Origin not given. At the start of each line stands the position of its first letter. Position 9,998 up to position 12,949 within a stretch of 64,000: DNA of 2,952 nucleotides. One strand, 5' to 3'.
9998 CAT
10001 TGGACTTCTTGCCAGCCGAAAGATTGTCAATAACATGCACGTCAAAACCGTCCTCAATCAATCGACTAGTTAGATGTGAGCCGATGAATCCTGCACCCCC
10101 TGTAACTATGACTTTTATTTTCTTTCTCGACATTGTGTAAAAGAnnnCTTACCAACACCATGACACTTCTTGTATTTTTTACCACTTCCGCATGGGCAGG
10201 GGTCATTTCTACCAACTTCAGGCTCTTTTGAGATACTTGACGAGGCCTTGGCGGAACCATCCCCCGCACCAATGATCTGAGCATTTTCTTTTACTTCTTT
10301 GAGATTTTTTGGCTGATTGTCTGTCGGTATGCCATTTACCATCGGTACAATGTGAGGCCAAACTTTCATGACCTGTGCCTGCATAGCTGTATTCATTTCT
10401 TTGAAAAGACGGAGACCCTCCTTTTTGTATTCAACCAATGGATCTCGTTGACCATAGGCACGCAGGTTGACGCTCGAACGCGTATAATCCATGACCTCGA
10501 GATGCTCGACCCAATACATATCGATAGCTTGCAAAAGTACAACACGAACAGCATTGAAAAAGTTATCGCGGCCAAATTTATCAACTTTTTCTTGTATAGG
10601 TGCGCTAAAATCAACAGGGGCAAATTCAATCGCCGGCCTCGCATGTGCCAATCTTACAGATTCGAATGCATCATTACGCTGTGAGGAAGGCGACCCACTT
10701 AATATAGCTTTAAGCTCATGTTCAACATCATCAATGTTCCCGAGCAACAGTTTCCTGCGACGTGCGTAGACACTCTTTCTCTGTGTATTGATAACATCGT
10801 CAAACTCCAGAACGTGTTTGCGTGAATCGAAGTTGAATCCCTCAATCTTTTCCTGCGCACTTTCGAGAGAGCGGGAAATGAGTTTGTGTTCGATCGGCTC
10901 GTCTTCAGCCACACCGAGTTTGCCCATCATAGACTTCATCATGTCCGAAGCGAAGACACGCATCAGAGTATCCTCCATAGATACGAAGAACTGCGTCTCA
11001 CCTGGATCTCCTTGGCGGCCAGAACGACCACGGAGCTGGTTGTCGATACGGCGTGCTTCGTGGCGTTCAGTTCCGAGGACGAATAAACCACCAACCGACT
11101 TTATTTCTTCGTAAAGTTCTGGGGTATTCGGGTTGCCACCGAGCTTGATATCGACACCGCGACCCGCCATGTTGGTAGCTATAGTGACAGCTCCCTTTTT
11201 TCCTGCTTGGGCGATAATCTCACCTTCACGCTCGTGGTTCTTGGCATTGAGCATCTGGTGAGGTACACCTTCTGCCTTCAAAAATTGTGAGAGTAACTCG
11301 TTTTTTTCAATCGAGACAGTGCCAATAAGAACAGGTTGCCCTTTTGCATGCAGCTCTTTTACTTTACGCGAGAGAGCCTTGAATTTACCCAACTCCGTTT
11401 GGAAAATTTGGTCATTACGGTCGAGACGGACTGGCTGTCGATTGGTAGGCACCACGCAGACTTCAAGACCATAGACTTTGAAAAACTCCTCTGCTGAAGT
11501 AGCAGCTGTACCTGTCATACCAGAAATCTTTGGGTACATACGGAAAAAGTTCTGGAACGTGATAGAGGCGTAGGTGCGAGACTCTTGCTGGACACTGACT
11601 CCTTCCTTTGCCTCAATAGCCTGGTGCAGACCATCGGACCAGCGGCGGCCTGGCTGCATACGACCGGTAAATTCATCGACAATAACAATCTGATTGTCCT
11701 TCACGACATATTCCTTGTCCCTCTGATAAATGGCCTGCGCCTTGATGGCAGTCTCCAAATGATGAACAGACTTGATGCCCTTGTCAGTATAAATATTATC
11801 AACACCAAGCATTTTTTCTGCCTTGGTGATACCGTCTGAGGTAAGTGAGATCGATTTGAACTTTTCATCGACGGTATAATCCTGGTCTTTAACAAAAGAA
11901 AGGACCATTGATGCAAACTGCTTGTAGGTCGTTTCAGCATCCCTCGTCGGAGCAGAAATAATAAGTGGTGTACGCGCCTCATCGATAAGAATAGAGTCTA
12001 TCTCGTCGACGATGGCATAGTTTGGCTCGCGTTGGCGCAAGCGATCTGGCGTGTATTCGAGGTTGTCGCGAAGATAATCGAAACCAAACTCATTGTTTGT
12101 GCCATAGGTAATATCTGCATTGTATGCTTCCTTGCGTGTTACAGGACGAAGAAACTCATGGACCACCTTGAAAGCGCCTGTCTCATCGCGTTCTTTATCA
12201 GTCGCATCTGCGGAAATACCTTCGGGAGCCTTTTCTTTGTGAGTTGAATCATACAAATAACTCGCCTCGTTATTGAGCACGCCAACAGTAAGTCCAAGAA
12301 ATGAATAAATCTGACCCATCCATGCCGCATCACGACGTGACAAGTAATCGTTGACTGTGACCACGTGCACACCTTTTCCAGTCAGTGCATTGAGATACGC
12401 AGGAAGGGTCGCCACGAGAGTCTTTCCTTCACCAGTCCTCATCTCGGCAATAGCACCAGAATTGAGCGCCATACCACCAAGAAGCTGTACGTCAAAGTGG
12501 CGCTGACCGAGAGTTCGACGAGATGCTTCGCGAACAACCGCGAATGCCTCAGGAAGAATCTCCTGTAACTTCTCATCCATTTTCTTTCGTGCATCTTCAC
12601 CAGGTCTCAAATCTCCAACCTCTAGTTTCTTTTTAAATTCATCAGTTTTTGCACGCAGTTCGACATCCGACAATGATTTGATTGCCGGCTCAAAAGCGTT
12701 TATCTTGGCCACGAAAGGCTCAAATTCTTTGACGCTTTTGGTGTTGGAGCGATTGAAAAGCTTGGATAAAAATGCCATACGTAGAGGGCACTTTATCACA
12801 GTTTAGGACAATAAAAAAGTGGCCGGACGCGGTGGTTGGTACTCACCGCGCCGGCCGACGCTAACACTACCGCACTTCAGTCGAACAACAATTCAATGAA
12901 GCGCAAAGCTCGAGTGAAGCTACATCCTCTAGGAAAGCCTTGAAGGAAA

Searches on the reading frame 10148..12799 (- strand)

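Call 94: search_protein_families(library=pfam, proteins=[window:10148-12799:-], max_evalue=0.00001)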
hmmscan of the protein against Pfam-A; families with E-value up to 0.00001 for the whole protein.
window:10148-12799:- (884 aa): 5 families
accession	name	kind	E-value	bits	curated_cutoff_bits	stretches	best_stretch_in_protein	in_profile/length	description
PF07517.20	SecA_DEAD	-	1.2e-120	402.6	24.6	1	12-439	2-289/290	SecA DEAD-like domain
PF21090.3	P-loop_SecA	-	1e-78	264.1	27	2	457-559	3-105/205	SecA P-loop domain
PF07516.18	SecA_SW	-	1.5e-44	152.9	26.7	1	635-813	1-195/200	SecA Wing and Scaffold domain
PF01043.26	SecA_PP_bind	-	2e-40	138.2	23.5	1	289-396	3-110/110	SecA preprotein cross-linking domain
PF02810.21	SEC-C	-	3.8e-10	39.9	20.4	1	864-881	1-18/19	SEC-C motif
